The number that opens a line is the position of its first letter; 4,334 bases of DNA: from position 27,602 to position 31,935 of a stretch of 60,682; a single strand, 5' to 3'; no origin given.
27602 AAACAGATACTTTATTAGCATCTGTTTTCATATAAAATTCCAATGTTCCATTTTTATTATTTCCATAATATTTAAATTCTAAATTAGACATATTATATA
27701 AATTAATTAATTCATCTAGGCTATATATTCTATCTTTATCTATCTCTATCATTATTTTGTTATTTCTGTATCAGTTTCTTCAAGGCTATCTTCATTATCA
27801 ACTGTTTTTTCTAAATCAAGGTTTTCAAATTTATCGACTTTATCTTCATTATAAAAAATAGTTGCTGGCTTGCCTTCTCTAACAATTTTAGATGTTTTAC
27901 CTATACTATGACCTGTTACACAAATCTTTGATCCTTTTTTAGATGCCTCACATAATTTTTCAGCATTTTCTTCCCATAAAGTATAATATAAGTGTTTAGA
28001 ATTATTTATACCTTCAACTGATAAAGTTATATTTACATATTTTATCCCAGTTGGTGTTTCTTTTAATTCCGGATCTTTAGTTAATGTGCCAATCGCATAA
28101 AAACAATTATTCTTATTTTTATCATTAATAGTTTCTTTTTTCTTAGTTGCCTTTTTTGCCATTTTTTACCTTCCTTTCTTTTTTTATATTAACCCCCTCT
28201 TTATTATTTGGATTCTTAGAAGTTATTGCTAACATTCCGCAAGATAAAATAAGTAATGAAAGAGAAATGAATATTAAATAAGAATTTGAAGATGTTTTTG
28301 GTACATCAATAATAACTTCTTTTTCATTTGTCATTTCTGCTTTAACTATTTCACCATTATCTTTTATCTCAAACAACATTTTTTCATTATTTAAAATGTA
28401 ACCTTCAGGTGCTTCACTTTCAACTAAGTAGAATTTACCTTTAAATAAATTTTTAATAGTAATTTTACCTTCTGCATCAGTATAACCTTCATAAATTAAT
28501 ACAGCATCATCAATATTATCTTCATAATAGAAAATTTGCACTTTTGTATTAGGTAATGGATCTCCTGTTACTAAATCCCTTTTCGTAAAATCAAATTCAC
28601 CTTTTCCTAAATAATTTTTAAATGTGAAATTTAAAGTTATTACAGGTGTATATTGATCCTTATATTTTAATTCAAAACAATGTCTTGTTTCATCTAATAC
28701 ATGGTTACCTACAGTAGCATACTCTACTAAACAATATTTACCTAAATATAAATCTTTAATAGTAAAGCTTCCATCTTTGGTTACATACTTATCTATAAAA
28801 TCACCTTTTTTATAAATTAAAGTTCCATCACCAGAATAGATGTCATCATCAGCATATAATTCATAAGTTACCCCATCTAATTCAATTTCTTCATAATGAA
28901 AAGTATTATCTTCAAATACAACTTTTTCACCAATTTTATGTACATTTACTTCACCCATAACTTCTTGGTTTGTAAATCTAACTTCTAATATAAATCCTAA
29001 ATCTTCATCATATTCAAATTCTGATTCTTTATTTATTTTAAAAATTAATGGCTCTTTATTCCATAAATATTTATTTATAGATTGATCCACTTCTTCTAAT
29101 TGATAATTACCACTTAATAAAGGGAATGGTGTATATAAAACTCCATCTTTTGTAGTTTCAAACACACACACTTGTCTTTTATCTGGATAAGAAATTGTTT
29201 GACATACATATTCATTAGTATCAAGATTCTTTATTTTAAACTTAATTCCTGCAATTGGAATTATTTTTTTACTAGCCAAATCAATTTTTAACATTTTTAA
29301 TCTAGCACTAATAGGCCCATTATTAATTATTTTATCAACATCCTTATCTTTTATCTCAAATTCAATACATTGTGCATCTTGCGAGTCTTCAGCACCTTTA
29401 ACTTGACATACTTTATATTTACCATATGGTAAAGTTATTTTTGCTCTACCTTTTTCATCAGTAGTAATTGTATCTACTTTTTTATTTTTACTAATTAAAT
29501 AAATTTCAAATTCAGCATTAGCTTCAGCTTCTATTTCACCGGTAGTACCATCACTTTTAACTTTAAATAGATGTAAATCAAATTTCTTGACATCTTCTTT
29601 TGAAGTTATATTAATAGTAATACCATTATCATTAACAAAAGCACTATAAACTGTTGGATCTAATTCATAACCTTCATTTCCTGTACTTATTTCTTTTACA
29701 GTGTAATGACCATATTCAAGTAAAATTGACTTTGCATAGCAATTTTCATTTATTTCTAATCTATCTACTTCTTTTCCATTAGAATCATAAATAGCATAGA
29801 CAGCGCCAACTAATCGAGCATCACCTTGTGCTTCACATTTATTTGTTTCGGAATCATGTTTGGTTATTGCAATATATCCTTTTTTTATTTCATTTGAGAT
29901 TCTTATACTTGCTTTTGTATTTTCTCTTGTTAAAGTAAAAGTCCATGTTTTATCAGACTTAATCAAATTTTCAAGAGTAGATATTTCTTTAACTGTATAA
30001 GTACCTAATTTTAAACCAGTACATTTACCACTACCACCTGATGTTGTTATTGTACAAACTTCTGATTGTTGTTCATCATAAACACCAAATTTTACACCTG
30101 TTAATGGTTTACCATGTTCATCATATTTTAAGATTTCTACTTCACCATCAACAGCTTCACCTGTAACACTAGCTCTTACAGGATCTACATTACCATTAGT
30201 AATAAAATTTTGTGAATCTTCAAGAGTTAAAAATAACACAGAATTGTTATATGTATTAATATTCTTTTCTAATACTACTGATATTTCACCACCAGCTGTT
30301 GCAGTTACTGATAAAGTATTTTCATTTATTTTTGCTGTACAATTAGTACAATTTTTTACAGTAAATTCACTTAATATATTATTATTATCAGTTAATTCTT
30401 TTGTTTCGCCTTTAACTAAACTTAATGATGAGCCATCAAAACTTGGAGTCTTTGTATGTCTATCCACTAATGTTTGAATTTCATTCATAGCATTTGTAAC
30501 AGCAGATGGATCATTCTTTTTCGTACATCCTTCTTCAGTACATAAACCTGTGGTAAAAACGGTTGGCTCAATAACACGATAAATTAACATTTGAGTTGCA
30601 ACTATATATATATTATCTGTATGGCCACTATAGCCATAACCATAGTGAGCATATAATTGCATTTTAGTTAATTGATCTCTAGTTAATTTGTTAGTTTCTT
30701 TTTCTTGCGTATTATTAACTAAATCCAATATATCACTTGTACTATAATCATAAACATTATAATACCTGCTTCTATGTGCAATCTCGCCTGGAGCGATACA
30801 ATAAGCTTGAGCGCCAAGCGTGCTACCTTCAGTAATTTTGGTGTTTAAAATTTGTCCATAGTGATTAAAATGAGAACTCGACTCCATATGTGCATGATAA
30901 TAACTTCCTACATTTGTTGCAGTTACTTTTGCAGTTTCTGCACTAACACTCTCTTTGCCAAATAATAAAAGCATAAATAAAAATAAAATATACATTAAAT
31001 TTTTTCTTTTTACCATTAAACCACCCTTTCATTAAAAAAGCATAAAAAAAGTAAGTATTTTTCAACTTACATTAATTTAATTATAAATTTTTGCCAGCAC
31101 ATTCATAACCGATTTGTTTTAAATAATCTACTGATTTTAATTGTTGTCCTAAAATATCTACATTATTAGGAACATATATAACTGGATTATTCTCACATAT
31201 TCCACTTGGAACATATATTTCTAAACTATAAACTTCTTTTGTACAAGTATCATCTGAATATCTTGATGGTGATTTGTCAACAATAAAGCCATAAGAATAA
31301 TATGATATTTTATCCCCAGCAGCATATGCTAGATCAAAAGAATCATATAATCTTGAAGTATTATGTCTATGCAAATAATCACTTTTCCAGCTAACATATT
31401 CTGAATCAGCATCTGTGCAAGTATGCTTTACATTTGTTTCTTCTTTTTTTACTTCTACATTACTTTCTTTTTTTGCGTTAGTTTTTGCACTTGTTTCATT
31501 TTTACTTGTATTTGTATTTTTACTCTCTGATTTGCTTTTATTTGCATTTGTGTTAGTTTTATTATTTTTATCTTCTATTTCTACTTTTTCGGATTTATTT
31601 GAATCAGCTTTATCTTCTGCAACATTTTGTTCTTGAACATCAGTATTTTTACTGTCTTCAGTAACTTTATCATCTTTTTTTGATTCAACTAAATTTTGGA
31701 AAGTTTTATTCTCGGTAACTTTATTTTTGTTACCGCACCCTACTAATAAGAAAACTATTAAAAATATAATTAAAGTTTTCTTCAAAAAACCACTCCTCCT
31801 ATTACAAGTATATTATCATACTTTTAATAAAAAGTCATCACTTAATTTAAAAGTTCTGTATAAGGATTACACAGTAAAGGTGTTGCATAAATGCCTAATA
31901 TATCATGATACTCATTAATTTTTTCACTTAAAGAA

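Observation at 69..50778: Two near-identical TA-C8 tracts may be the ICE junctions, so integration would build a hybrid promoter for the effector operon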

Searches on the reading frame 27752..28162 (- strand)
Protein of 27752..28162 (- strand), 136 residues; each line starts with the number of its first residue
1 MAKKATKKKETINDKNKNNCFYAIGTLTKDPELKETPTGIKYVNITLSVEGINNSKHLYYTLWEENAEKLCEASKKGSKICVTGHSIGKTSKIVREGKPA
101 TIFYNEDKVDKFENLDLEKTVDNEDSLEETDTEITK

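Call 77: search_protein_families(library=pfam, proteins=[window:27752-28162:-], max_evalue=0.01)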
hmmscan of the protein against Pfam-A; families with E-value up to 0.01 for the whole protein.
window:27752-28162:- (136 aa): 2 families
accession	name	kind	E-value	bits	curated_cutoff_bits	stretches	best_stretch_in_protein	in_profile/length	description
PF00436.31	SSB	-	9.4e-10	38.9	26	1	21-85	4-77/104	Single-strand binding protein family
PF23802.1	DUF7178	-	0.0026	18.1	27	1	61-113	70-122/193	Family of unknown function (DUF7178)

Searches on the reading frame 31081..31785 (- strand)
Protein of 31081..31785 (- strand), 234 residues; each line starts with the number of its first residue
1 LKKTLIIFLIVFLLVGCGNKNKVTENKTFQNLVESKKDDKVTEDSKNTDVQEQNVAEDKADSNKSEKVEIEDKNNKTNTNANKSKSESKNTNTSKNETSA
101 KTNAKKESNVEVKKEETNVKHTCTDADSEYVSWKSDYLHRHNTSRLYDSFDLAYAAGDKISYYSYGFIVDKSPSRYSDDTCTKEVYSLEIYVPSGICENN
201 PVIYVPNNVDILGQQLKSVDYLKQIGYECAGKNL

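Call 9: search_protein_families(library=pfam, proteins=[window:31081-31785:-], max_evalue=0.01)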
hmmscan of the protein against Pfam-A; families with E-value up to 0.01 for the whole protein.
window:31081-31785:- (234 aa): 1 family
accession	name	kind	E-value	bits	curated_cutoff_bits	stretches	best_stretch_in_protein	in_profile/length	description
PF22251.1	PFF1_TM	-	0.0099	15.9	32.3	0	11-129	107-228/300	Vacuolar membrane protease, transmembrane domain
